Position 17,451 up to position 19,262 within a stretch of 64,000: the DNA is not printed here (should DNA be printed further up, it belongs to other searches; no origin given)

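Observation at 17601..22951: Five-gene envelope glycan cluster combining a processive GT2, a GT-C (ArnT/PMT-like), a small membrane protein, a MraY/WecA-like phosphotransferase and a DPPR-synthase-like UbiA prenyltransferase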

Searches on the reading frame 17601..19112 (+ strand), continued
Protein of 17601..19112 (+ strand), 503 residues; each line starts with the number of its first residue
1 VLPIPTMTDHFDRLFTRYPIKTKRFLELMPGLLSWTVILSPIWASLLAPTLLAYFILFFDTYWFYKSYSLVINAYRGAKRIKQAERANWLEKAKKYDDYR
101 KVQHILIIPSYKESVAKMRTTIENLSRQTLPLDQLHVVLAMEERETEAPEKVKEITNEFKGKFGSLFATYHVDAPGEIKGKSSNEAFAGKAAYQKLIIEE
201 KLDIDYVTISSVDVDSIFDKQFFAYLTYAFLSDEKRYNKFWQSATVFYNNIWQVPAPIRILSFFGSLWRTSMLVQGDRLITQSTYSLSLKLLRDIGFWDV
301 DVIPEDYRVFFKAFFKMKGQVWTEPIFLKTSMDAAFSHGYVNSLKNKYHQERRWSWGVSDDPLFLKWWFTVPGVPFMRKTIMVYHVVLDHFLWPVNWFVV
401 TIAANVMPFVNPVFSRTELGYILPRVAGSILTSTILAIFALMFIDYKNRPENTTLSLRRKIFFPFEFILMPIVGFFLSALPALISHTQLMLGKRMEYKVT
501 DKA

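Call 56: find_related_loci(query=A4, collection=metagenome_contigs, flank=8000)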
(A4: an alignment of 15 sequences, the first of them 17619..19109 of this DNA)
Query A4 (497 aa) in metagenome_contigs; peptide patterns used: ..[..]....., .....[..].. (x = any residue, [..] = any of these).
600 stretches matched a pattern (row limit reached: there are more); 565 encode a relative of the query (tblastn E <= 1e-3); the best 80 are kept; 80 distinct loci.
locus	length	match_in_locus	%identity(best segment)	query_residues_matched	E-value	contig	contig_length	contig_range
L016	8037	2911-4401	83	1-497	0e+0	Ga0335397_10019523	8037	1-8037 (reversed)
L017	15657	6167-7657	83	1-497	0e+0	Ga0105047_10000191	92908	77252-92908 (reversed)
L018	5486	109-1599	82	1-497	0e+0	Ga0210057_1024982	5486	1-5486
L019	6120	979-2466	72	1-496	0e+0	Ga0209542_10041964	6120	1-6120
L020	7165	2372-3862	70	1-497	0e+0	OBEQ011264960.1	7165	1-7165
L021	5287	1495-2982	68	1-496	0e+0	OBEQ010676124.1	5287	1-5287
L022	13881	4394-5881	68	1-496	0e+0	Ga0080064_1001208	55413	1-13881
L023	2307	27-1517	66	1-497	0e+0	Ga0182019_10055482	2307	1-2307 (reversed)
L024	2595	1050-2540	69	1-497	0e+0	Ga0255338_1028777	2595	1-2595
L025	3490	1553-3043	67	1-497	0e+0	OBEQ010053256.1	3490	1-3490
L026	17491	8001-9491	67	1-497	0e+0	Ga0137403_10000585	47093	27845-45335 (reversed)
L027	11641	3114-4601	65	1-496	0e+0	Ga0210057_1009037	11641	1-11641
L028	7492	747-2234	66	1-496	0e+0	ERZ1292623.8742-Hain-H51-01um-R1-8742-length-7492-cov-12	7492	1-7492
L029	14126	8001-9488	67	1-496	0e+0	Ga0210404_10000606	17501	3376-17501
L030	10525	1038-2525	66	1-496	0e+0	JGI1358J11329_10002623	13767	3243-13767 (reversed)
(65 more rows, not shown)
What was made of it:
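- Tried and rejected: The metagenome scan returned the 80 best loci, all 61-83% identical in g1 (call 56).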

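Call 80: list_cluster_members(proteins=[window:17619-19109:+, window:19109-20611:+, window:20598-20948:+, window:20968-22020:+, window:22004-22948:+])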
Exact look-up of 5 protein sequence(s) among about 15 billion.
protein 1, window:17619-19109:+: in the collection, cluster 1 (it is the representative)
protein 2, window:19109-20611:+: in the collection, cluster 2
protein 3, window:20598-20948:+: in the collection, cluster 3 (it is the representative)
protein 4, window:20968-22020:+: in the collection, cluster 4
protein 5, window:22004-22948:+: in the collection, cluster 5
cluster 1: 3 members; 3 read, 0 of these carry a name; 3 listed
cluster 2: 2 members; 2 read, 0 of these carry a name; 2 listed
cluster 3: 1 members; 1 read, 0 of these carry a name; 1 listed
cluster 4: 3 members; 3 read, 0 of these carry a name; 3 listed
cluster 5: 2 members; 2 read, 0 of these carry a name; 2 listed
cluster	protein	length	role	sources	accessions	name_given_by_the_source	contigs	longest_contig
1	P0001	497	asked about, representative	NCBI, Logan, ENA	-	-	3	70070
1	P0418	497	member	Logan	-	-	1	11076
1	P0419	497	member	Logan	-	-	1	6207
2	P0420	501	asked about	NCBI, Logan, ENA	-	-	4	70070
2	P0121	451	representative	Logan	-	-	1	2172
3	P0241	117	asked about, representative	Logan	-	-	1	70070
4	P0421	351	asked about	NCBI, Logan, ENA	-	-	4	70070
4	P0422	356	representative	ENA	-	-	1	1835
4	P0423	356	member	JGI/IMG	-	-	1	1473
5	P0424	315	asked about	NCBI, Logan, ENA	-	-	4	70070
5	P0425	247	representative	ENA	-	-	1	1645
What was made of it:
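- Tried and rejected: An exact-sequence look-up found no source-given names for these proteins (call 80).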
